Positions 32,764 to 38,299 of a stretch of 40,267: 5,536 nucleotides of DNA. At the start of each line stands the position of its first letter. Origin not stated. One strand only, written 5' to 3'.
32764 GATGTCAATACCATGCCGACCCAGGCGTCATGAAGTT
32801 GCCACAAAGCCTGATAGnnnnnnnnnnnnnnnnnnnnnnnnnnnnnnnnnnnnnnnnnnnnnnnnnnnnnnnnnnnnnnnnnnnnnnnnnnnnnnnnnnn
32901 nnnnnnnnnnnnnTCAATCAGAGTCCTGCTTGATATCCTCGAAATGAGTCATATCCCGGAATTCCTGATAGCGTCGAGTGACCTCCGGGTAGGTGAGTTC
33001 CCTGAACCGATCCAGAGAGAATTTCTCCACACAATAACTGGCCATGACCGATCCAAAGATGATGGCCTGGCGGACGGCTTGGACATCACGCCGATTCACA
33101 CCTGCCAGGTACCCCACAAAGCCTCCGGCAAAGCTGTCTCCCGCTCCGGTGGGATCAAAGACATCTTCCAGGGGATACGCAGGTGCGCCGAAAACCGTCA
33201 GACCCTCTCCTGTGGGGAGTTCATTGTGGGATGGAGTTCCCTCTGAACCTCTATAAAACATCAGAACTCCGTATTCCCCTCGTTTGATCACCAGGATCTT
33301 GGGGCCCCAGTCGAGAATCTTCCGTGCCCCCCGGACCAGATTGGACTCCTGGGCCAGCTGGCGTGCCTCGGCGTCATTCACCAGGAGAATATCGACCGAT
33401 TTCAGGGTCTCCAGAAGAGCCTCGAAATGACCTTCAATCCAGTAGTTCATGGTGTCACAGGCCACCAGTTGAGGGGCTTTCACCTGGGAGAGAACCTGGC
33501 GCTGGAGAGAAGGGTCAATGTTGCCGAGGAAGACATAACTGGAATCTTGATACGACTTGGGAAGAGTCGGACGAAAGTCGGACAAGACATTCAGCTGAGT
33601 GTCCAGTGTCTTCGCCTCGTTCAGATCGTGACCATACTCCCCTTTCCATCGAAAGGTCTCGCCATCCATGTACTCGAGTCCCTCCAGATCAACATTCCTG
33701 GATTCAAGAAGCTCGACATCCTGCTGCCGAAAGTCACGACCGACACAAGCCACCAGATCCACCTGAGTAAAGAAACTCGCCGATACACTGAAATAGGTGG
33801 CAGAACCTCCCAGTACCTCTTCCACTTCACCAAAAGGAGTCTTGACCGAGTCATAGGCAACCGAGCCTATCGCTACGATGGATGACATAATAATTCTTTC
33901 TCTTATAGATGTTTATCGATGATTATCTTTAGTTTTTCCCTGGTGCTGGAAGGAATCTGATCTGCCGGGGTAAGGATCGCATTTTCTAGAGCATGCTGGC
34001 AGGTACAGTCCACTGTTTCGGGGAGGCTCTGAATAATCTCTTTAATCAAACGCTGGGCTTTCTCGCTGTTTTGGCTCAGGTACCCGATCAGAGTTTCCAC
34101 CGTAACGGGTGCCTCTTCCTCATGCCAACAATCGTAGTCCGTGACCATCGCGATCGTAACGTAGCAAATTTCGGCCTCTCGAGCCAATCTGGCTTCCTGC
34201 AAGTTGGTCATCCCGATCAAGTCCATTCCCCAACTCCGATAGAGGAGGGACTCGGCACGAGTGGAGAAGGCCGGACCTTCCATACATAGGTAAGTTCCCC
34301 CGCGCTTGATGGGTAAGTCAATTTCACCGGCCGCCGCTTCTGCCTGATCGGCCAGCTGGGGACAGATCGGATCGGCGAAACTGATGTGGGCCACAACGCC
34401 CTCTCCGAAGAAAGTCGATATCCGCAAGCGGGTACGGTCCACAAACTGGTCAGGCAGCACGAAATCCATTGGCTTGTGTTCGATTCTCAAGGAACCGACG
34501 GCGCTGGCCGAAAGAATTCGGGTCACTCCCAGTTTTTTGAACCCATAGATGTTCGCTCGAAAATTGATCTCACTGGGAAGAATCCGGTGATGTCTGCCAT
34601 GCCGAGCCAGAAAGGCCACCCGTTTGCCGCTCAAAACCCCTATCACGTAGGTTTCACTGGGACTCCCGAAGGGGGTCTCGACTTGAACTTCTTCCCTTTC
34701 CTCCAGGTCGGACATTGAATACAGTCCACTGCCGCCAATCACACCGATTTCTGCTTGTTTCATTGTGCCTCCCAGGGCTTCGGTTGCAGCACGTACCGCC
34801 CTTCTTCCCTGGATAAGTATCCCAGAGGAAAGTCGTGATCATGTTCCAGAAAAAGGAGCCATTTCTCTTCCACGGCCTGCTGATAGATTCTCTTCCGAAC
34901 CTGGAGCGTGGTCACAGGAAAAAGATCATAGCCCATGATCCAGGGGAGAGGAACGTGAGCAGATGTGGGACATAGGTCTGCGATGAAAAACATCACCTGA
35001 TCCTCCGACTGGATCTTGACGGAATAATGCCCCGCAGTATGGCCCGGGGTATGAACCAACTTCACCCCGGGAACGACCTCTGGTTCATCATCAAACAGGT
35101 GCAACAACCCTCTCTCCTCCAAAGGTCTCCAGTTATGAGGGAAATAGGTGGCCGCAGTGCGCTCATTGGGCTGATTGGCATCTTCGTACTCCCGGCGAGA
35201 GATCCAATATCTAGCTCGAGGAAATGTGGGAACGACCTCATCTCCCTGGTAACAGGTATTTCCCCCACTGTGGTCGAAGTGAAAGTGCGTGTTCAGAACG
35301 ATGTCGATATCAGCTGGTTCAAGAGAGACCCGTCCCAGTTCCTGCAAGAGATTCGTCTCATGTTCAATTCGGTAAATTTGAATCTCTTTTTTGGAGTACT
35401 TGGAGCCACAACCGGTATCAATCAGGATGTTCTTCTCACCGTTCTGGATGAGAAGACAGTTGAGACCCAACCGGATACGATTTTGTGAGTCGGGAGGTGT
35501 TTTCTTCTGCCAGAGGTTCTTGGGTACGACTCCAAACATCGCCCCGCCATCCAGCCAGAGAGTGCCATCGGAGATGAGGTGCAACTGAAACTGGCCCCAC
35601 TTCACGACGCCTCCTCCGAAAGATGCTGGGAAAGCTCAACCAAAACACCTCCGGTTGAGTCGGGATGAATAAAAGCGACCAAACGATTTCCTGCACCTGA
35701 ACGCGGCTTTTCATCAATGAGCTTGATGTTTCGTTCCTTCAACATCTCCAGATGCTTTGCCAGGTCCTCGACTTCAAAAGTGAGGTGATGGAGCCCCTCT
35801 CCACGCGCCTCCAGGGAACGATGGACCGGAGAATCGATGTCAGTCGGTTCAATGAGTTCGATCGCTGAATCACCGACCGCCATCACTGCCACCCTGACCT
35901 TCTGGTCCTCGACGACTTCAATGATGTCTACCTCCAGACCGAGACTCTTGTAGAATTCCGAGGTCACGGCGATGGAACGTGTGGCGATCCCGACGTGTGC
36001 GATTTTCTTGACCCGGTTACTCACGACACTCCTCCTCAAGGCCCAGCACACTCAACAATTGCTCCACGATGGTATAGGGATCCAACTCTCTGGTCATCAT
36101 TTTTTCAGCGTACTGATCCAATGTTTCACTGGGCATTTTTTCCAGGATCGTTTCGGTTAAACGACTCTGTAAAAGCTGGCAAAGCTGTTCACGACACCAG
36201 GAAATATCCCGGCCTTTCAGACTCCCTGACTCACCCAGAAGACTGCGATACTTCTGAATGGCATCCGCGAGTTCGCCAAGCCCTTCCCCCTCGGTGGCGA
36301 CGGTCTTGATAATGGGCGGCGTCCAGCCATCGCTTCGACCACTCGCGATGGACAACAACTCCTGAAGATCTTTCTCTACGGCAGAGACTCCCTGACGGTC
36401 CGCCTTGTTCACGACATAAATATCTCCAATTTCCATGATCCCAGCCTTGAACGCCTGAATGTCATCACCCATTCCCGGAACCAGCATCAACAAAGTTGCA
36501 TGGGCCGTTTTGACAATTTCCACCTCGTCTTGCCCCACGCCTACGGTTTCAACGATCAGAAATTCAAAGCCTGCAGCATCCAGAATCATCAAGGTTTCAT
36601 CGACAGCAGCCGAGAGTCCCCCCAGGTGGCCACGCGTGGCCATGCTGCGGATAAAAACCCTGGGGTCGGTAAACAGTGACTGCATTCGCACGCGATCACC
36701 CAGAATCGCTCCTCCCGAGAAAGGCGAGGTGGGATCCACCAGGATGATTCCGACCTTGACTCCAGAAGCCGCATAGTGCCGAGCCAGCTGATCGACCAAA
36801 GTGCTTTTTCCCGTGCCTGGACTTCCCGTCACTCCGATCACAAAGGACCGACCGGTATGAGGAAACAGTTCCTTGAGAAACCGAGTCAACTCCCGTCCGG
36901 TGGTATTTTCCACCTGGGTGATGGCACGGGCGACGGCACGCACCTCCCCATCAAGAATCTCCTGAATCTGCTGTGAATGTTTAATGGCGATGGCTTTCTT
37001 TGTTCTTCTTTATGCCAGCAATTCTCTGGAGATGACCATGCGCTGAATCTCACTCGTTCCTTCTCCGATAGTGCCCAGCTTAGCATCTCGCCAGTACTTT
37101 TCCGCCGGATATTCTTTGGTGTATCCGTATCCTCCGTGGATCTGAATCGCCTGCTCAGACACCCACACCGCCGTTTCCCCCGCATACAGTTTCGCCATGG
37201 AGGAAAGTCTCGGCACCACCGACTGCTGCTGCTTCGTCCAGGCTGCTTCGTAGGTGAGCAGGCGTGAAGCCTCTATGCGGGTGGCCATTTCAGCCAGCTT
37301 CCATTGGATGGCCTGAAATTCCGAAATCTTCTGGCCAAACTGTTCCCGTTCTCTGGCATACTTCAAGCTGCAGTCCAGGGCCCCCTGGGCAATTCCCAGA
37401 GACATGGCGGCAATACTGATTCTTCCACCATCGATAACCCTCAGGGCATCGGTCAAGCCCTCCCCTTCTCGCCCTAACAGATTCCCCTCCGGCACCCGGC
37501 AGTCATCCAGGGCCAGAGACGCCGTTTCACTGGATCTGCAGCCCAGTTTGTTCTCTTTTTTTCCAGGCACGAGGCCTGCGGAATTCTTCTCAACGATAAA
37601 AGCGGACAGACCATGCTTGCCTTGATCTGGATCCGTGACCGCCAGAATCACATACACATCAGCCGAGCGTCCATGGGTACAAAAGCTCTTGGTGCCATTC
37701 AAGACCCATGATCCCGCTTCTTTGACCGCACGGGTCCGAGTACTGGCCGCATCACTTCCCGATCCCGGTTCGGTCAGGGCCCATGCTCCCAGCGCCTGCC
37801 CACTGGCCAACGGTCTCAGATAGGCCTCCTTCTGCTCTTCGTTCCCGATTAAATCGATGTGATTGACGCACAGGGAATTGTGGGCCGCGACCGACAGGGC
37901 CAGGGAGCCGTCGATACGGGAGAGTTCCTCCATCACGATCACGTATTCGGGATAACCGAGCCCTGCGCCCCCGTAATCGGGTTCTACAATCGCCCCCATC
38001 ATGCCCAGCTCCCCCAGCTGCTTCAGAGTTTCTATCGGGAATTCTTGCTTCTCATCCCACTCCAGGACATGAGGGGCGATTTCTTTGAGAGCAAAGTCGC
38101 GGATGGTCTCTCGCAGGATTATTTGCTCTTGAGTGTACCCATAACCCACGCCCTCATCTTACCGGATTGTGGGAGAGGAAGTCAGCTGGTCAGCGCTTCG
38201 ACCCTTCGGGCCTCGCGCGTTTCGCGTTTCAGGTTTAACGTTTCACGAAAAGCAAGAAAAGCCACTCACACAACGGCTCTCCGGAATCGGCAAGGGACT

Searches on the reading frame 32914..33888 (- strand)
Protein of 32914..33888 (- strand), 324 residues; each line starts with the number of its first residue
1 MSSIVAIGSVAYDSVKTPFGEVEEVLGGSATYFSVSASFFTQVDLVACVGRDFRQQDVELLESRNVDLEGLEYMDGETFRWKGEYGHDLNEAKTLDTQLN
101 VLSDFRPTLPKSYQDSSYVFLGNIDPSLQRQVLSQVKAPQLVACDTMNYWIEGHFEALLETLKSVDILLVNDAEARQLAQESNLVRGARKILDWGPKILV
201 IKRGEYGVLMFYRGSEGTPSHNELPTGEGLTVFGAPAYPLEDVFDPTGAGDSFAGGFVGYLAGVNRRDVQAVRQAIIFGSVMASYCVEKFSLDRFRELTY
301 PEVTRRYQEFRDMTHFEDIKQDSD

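Call 84: search_protein_families(library=pfam, proteins=[window:32914-33888:-], max_evalue=0.0001)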
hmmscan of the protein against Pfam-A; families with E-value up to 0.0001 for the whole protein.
window:32914-33888:- (324 aa): 1 family
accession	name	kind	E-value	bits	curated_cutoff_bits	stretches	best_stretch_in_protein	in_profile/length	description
PF00294.29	PfkB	-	8.9e-20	71.6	25.8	1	3-291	3-294/302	pfkB family carbohydrate kinase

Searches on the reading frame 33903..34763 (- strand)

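Call 84: search_protein_families(library=pfam, proteins=[window:33903-34763:-], max_evalue=0.0001)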
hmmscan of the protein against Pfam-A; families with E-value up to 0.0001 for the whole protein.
window:33903-34763:- (286 aa): 1 family
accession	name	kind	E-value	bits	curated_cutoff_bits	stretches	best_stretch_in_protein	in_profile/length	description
PF01048.26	PNP_UDP_1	-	1.4e-43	149.4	25.1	1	5-244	1-232/233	Phosphorylase superfamily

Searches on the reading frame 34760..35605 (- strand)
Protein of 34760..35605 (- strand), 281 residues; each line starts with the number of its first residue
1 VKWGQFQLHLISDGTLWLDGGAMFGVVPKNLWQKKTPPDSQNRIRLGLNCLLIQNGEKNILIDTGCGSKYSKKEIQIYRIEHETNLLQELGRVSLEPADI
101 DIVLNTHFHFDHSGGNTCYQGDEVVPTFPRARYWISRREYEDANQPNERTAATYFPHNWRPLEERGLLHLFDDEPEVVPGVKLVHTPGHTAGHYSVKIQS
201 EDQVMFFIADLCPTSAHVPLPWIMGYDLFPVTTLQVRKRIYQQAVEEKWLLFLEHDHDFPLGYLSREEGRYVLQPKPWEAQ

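Call 84: search_protein_families(library=pfam, proteins=[window:34760-35605:-], max_evalue=0.0001)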
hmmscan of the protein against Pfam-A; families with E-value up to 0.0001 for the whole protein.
window:34760-35605:- (281 aa): 2 families
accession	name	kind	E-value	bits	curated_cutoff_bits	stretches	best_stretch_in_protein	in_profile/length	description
PF00753.33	Lactamase_B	-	4.6e-21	76.1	22.7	1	49-201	7-142/196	Metallo-beta-lactamase superfamily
PF12706.13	Lactamase_B_2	-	7.3e-06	26.2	27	1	59-218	2-150/200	Beta-lactamase superfamily domain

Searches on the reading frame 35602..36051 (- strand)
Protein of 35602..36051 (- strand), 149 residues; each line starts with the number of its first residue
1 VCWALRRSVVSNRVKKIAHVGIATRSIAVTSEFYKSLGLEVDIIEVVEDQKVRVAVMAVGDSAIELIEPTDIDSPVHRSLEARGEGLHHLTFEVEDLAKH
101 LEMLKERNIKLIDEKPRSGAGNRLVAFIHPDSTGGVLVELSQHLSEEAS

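Call 84: search_protein_families(library=pfam, proteins=[window:35602-36051:-], max_evalue=0.0001)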
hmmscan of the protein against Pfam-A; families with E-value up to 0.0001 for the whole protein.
window:35602-36051:- (149 aa): 2 families
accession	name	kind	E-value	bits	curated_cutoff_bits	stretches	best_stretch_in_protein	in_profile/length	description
PF13669.12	Glyoxalase_4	-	8.6e-23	81.2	27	1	19-127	2-109/109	Glyoxalase/Bleomycin resistance protein/Dioxygenase superfamily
PF00903.31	Glyoxalase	-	2.3e-14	54.3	20.6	1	16-140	1-121/121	Glyoxalase/Bleomycin resistance protein/Dioxygenase superfamily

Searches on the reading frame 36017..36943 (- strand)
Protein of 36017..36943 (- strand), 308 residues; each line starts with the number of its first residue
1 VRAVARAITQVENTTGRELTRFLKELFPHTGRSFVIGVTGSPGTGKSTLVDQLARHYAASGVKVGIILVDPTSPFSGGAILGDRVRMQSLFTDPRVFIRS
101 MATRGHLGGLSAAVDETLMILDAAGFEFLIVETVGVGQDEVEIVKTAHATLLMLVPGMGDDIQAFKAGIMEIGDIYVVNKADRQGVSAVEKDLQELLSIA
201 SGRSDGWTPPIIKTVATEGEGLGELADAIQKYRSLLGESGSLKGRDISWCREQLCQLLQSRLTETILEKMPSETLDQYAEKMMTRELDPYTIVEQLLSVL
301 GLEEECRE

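Call 84: search_protein_families(library=pfam, proteins=[window:36017-36943:-], max_evalue=0.0001)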
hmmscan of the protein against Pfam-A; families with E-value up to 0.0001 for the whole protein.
window:36017-36943:- (308 aa): 2 families
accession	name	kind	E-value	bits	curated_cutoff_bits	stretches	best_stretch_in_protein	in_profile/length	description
PF03308.22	MeaB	-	1e-92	310.4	23.1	1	5-269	2-271/273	Methylmalonyl Co-A mutase-associated GTPase MeaB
PF13191.12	AAA_16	-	3.1e-05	25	32.6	0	22-64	11-55/167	AAA ATPase domain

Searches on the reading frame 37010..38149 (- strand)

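Call 13: search_protein_families(library=pfam, proteins=[window:37010-38149:-])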
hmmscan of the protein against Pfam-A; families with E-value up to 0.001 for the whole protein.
window:37010-38149:- (379 aa): 4 families
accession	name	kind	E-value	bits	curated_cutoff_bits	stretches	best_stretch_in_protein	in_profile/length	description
PF00441.29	Acyl-CoA_dh_1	-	1.1e-52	178.6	22.4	1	229-378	1-150/150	Acyl-CoA dehydrogenase, C-terminal domain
PF02771.21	Acyl-CoA_dh_N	-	1.5e-38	132.1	22.9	1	6-118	1-113/113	Acyl-CoA dehydrogenase, N-terminal domain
PF08028.16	Acyl-CoA_dh_2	-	5.5e-24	85.4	22.7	1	245-361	2-128/134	Acyl-CoA dehydrogenase, C-terminal domain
PF02770.24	Acyl-CoA_dh_M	-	5.8e-23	81.3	33.3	1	122-217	1-97/97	Acyl-CoA dehydrogenase, middle domain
